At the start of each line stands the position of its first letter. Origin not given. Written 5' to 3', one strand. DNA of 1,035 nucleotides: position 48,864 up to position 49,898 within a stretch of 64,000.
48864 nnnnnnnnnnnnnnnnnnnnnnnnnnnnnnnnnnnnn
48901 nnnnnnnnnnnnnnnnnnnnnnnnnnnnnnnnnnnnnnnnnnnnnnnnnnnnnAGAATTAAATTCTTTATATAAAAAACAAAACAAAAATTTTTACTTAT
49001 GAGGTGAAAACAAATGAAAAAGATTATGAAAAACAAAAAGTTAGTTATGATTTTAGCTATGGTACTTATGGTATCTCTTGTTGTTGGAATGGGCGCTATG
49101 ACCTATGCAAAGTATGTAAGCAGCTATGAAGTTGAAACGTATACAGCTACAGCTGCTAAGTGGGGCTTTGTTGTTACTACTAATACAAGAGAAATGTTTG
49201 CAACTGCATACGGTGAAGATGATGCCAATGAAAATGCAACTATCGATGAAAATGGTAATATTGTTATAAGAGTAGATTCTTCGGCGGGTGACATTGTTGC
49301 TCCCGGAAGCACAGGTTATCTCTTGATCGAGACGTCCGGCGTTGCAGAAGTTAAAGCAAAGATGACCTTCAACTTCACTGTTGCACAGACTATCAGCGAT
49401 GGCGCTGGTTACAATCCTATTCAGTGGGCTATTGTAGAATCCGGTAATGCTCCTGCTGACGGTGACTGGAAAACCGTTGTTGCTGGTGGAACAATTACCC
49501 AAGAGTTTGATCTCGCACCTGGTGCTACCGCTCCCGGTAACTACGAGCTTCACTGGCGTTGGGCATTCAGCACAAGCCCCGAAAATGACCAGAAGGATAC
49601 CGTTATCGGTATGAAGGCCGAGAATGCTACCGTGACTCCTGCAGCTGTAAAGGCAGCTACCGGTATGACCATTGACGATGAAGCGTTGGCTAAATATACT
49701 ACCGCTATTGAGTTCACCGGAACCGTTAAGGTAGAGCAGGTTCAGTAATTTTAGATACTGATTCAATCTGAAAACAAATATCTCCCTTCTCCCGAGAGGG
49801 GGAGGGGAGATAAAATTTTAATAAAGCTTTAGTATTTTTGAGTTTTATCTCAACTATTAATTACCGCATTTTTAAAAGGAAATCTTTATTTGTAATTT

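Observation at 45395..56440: Expanded TapA-SipW-TasA-like secreted fibre/adhesin locus: two SipW-type peptidases plus five cargo proteins, four with a shared variant signal junction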

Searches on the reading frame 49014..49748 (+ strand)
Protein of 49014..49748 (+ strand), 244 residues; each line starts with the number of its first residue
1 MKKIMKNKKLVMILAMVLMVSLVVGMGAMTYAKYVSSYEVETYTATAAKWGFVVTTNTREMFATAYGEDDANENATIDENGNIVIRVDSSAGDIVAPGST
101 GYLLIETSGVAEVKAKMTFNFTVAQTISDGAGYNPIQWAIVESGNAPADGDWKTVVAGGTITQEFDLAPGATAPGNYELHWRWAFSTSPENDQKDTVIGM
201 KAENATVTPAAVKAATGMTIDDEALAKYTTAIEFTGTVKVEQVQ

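Call 3: search_protein_families(library=pfam, proteins=[window:49014-49748:+], max_evalue=0.1)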
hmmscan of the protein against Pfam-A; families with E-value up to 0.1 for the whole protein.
window:49014-49748:+ (244 aa): 0 families

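Call 4: search_protein_families(library=ncbifam, proteins=[window:49014-49748:+], max_evalue=0.1)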
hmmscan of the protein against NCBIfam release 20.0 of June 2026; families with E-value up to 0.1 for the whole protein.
window:49014-49748:+ (244 aa): 2 families
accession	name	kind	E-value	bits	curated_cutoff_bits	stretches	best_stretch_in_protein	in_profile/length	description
TIGR02123.1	TRAP_fused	subfamily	0.014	14.2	320.65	1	7-35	427-455/615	TRAP transporter fused permease subunit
NF010520.0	PRK13922.13-5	equivalog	0.018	14.3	343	1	9-72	6-68/263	rod shape-determining protein MreC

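Call 8: search_solved_structures(query=window:49014-49748:+, max_evalue=10)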
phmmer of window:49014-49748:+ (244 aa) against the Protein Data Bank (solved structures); distinct sequences matched with E-value up to 10: 1.
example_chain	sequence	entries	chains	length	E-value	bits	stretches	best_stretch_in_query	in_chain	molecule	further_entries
7r81_B2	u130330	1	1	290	2.1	11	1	139-175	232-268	40S ribosomal protein S0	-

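Call 11: find_homologous_proteins(query=window:49014-49748:+, max_evalue=0.001)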
Query window:49014-49748:+ (244 aa): 126 proteins with E <= 0.001 among 1370 candidates; the best 120 are listed.
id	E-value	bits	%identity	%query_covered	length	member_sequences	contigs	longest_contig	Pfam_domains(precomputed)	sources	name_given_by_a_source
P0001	3.8e-153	525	100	100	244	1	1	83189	-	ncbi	-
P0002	4.8e-111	388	75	96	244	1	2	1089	-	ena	-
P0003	1.2e-66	242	52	96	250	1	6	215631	-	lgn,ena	-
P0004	3.2e-66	241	51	100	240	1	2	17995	-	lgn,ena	-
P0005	4.9e-62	227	49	100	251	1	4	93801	-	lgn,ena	-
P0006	1.8e-61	226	50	100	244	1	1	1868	-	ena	-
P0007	2.3e-61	225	51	100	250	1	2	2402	-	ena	-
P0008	2.2e-60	222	57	83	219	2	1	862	-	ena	-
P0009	4.0e-60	221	49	100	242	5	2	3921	-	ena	-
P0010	1.3e-57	213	48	100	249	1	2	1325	-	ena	-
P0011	3.5e-56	208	48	100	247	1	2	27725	-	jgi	-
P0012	7.0e-55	204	44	99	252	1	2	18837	-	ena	-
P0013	1.5e-48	183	45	100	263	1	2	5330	-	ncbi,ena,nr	ncbi:MAG: hypothetical protein IJD73_02100 [Clostridia bacterium]|nr:hypothetical protein [Clostridi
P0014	9.5e-47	177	43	100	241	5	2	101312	-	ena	-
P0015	5.7e-45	172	42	100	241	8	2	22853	-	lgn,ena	-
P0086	2.2e-27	114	38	83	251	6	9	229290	-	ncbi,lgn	-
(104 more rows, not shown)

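Call 15: find_encoding_contigs(protein=P0003, flank=10000, max_places=3)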
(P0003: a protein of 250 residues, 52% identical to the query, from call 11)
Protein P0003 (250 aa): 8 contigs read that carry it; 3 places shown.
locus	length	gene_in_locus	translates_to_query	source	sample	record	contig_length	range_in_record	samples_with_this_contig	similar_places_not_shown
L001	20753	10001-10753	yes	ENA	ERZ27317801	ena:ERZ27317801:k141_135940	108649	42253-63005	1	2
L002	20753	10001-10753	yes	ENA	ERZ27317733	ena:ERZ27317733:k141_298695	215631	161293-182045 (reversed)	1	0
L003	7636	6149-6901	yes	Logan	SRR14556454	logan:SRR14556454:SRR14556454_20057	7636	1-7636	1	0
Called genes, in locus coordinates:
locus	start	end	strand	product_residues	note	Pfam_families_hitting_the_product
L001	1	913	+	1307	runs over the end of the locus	-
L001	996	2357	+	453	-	PF00251:Glyco_hydro_32N, PF08244:Glyco_hydro_32C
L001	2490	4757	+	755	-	PF00933:Glyco_hydro_3, PF01915:Glyco_hydro_3_C, PF14310:Fn3-like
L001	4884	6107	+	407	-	PF00365:PFK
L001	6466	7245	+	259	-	-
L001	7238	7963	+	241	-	-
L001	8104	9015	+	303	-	-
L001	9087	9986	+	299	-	-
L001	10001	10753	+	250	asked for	-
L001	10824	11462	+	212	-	PF10502:Peptidase_S26 (weak)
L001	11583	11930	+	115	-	PF04480:DUF559, PF18741:MTES_1575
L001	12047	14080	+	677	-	-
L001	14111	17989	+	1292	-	-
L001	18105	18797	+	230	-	PF00702:Hydrolase, PF13419:HAD_2, PF13242:Hydrolase_like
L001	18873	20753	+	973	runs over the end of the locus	-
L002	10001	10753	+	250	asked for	-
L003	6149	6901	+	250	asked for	-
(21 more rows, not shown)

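Call 16: find_encoding_contigs(protein=P0086, flank=10000, max_places=3)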
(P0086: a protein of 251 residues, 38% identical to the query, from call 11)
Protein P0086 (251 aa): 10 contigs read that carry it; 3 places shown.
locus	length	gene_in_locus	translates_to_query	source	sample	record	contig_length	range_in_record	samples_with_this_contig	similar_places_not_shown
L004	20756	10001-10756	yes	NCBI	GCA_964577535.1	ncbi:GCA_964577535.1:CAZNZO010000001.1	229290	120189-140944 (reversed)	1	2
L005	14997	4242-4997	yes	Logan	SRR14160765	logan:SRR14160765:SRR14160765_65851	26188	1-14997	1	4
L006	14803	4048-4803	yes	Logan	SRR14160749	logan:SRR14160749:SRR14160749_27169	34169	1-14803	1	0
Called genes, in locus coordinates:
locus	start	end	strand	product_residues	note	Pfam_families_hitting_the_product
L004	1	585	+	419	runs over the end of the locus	-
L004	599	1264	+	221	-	PF02508:Rnf-Nqr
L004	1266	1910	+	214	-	PF02508:Rnf-Nqr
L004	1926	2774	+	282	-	PF13237:Fer4_10 (faint), PF04060:FeS, PF12797:Fer4_2 (faint), PF14697:Fer4_21 (faint), PF00037:Fer4 (weak), PF12837:Fer4_6 (weak), PF12838:Fer4_7 (weak), PF13187:Fer4_9 (weak)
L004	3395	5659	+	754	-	PF00149:Metallophos, PF24161:CCDC39 (weak)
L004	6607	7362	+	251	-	-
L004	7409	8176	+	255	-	-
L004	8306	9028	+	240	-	-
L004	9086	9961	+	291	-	-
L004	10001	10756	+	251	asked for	-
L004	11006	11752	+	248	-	-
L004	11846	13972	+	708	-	-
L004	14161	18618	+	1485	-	-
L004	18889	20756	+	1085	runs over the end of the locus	PF17291:M60-like_N, PF13402:Peptidase_M60, PF17996:CE2_N (faint), PF00754:F5_F8_type_C, PF22633:F5_F8_type_C_2 (weak)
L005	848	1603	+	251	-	-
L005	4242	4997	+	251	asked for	-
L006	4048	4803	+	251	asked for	-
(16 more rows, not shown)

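Call 17: predict_structure(alignment_id=A1)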
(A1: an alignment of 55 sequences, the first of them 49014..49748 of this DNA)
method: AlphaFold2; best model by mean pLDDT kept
length: 244 residues; sequences in the alignment: 55
mean_pLDDT: 81.0   pTM: 0.71
mean pLDDT of the five models: 81.0, 80.8, 77.3, 76.4, 76.2
residues with pLDDT >= 90: 131; 70-90: 55; 50-70: 21; < 50: 37
segments of 3 or more residues with pLDDT < 50: 26-39, 66-77, 81-91
pLDDT, mean of each block of 10 residues (from residue 1): 62 83 55 45 77 86 55 47 44 77 93 93 95 95 94 93 95 94 91 94 91 96 96 90 89
secondary structure, 60 per line:
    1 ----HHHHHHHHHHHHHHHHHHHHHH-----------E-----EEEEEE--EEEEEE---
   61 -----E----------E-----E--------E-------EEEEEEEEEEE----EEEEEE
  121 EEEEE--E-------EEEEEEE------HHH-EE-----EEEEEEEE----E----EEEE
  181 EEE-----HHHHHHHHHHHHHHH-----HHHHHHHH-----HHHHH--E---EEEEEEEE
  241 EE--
elements in order: H5-26 E44-49 E52-57 E100-110 E115-125 E136-142 E160-167 E177-183 H189-203 H209-216 H222-226 E233-242

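Call 23: fold_search(model_id=the predicted structure, library=pdb)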
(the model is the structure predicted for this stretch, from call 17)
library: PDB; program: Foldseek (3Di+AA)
matches with E <= 10: 1774; with E <= 0.001: 1
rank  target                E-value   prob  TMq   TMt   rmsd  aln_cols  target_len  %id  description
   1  1gui_A                7.6e-04  0.72  0.16  0.22  11.4       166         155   10  CBM4 structure and function (released 2002-09-26)
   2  7kwc                  1.1e-03  0.69  0.16  0.16   9.9       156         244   10  Surface glycan-binding protein B (truncated) from Bacteroides thetaiotaomicron (released 2021-02-17)
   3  7knc                  2.2e-03  0.14  0.13  0.05  22.2       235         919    9  Crystal structure of the GH31 alpha-xylosidase (Xac1773) from Xanthomonas citri (released 2021-05-26)
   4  2xom_A                3.8e-03  0.54  0.17  0.24  11.7       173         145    5  Atomic resolution structure of TmCBM61 in complex with beta-1,4- galactotriose (released 2010-09-08)
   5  5iqm_A                4.1e-03  0.91  0.21  0.32   5.5       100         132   13  Crystal structure of the E. coli type 1 pilus subunit FimG (engineered variant with substitution Q134E; N-terminal Fim (released 2016-07-06)
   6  3abz_B                4.9e-03  0.66  0.17  0.06  17.9       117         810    8  Crystal structure of Se-Met labeled Beta-glucosidase from Kluyveromyces marxianus (released 2010-08-11)
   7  2y6j                  4.9e-03  0.54  0.22  0.28  12.8       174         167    8  X-2 engineered mutated CBM4-2 Carbohydrate Binding Module from a Thermostable Rhodothermus marinus Xylanase (released 2012-03-07)
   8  2y6k_A                5.9e-03  0.54  0.21  0.27  13.5       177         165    6  Xylotetraose bound to X-2 engineered mutated CBM4-2 Carbohydrate Binding Module from a Thermostable Rhodothermus marin (released 2012-03-07)
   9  2xon_L                6.2e-03  0.66  0.15  0.22   7.7        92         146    8  Structure of TmCBM61 in complex with beta-1,4-galactotriose at 1.4 A resolution (released 2010-09-08)
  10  2zez_A                6.2e-03  0.51  0.20  0.30  11.9       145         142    9  Family 16 Carbohydrate Binding Module-2 (released 2008-03-25)
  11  2xvg                  6.2e-03  0.35  0.19  0.06  13.4       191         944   11  crystal structure of alpha-xylosidase (GH31) from Cellvibrio japonicus (released 2011-04-13)
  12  3ac0_B                6.6e-03  0.41  0.15  0.05  17.2       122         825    9  Crystal structure of Beta-glucosidase from Kluyveromyces marxianus in complex with glucose (released 2010-08-11)
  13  2y64_A                7.5e-03  0.28  0.16  0.21  14.4       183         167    5  Xylopentaose binding mutated (X-2 L110F) CBM4-2 Carbohydrate Binding Module from a Thermostable Rhodothermus marinus X (released 2012-03-07)
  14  3jxs_A                8.4e-03  0.54  0.21  0.27  14.6       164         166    7  Crystal structure of XG34, an evolved xyloglucan binding CBM (released 2009-10-27)
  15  5w6h_A                9.5e-03  0.25  0.16  0.07  16.8       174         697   10  Crystal structure of Bacteriophage CBA120 tailspike protein 4 enzymatically active domain (TSP4dN, orf213) (released 2018-10-24)
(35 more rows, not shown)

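Call 24: find_related_loci(query=A1, collection=genome_contigs, flank=10000)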
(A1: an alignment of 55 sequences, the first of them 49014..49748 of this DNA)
Query A1 (244 aa) in genome_contigs; peptide patterns used: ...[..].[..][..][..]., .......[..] (x = any residue, [..] = any of these).
98 stretches matched a pattern; 31 encode a relative of the query (tblastn E <= 1e-3); 31 distinct loci.
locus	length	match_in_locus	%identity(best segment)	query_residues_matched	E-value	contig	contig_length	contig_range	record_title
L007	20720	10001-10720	42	1-244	1e-50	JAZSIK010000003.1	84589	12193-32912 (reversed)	MAG: Eubacteriales bacterium isolate T1900044572_TS20190038.MAGScoT_cleanbin_000021 SGB_439_k141_1761530, whole genome s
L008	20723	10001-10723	42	1-244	4e-49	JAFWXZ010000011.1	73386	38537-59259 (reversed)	MAG: Clostridia bacterium isolate RGIG6173 Sheep_Rectum-1__c184847, whole genome shotgun sequence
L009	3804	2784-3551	45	1-244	2e-48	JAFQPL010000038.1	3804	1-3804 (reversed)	MAG: Clostridia bacterium isolate RGIG2031 Goat_Colon-1__c400619, whole genome shotgun sequence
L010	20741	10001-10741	37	2-244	2e-42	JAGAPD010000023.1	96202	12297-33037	MAG: Clostridia bacterium isolate RGIG8646 Water_deer_Cecum.Co__c427842, whole genome shotgun sequence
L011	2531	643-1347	38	2-244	6e-41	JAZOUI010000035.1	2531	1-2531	MAG: Pumilibacteraceae bacterium isolate T1900045533_YK20190227.MAGScoT_cleanbin_000035 SGB_7748_k141_440151, whole geno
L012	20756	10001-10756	38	3-244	2e-38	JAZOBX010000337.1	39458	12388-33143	MAG: Eubacteriales bacterium isolate T1900044757_TS20190223.MAGScoT_cleanbin_000061 SGB_2310_k141_305325, whole genome s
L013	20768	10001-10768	35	3-244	3e-38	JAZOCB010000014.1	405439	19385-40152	MAG: Christensenellaceae bacterium isolate T1900044757_TS20190223.MAGScoT_cleanbin_000018 SGB_2306_k141_2699976, whole g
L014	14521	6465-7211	36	4-244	7e-38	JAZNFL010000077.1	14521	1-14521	MAG: Christensenellaceae bacterium isolate T1900044714_TS20190180.MAGScoT_cleanbin_000031 SGB_1859_k141_252727, whole ge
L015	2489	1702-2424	38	2-243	5e-38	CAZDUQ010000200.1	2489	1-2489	MAG TPA_asm: uncultured Oscillospiraceae bacterium isolate SRP225648_co1_341 genome assembly, contig: NODE_106955_length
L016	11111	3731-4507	37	1-244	2e-37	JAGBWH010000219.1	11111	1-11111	MAG: Clostridia bacterium isolate RGIG9505 Yak_Cecum.Co__c4167750, whole genome shotgun sequence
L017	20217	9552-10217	32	1-244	3e-36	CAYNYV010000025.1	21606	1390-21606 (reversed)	MAG TPA_asm: uncultured Christensenella sp. isolate SRP225648_co1_42 genome assembly, contig: NODE_5714_length_21606_cov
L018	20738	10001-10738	35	3-244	8e-36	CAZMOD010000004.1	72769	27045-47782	MAG TPA_asm: uncultured Christensenella sp. isolate SRP350583_co2_9 genome assembly, contig: NODE_367_length_72769_cov_2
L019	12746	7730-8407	34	2-244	1e-34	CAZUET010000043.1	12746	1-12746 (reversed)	MAG TPA_asm: uncultured Christensenellaceae bacterium isolate SRP350583_co2_557 genome assembly, contig: NODE_7329_lengt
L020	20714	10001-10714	34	2-244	8e-34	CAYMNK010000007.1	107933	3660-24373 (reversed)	MAG TPA_asm: uncultured Christensenellaceae bacterium isolate SRP225648_co1_580 genome assembly, contig: NODE_206_length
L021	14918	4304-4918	36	2-203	1e-32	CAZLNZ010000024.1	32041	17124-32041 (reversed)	MAG TPA_asm: uncultured Christensenellaceae bacterium isolate SRP225648_co1_198 genome assembly, contig: NODE_2841_lengt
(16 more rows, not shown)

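Call 36: search_protein_representatives(alignment_id=A1)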
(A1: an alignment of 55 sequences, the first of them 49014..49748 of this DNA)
Query: 55 sequences, 244 profile positions. Proteins with E-value up to 0.001 (for the whole library): 4591; up to 1e-10: 2829; up to 1e-30: 512. The best 150 are listed.
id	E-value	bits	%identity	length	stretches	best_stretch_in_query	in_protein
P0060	5.7e-95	333.8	-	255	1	1-243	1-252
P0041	4.8e-85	301.3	-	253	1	2-243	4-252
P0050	5.5e-85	301.1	-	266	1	1-244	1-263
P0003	6.5e-85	300.9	-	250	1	2-243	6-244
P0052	4.1e-84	298.2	-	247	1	2-243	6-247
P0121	4.4e-84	298.1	-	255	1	1-243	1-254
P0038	4.8e-82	291.5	-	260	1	1-243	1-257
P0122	4.8e-82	291.5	-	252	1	3-244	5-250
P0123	2.0e-81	289.5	-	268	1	2-243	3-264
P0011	1.4e-80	286.7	-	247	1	4-243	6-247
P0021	2.8e-80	285.7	-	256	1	2-244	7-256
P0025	5.8e-79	281.4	-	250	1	4-243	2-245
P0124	6.2e-79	281.3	-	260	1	1-243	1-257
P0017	1.3e-78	280.3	-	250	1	1-243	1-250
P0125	4.6e-78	278.5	-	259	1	1-243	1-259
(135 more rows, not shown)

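Call 37: search_solved_structures(query=A1, max_evalue=10)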
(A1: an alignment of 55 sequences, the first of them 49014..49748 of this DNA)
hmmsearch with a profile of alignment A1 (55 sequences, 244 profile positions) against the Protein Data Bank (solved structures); distinct sequences matched with E-value up to 10: 2.
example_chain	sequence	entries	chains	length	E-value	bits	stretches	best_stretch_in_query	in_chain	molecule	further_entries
9vfj_D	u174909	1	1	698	0.29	13.8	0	120-181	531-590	Photosystem I reaction center subunit II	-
6w8u_A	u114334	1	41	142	7.3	9.2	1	11-98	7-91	pilin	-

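Call 40: search_protein_families(library=pfam, alignment_id=A1, max_evalue=10)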
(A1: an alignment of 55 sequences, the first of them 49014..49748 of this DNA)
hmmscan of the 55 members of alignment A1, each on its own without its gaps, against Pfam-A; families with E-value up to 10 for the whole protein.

A. member 1, window:49014-49748:+ (244 aa): 0 families

B. families by the number of members that match (of 55 scanned): 48 families (the first 25 are shown)
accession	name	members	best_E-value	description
PF09716.15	ETRAMP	13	0.037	Malarial early transcribed membrane protein (ETRAMP)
PF10988.14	DUF2807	11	0.0015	Putative auto-transporter adhesin, head GIN domain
PF16353.11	LacZ_4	5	0.0011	Beta-galactosidase, domain 4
PF13800.11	Sigma_reg_N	5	0.041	Sigma factor regulator N-terminal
PF13786.12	DUF4179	4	0.059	Domain of unknown function (DUF4179)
PF22169.1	AP205_coat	3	0.014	AP205 coat protein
PF12056.13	DUF3537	3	0.057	Protein of unknown function (DUF3537)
PF15780.11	ASH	3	0.067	Abnormal spindle-like microcephaly-assoc'd, ASPM-SPD-2-Hydin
PF21602.3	GldM_3rd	2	0.17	GldM third domain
PF06483.16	ChiC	1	0.0057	Chitinase C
PF13729.12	TraF_2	1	0.0058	F plasmid transfer operon, TraF, protein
PF25821.1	DUF7950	1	0.0081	Domain of unknown function (DUF7950)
PF02441.25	Flavoprotein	1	0.0095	Flavoprotein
PF13479.12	AAA_24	1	0.016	AAA domain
PF17537.7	DUF5455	1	0.018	Family of unknown function (DUF5455)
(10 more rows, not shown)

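Call 83: find_encoding_contigs(protein=P0001, flank=10000, max_places=2)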
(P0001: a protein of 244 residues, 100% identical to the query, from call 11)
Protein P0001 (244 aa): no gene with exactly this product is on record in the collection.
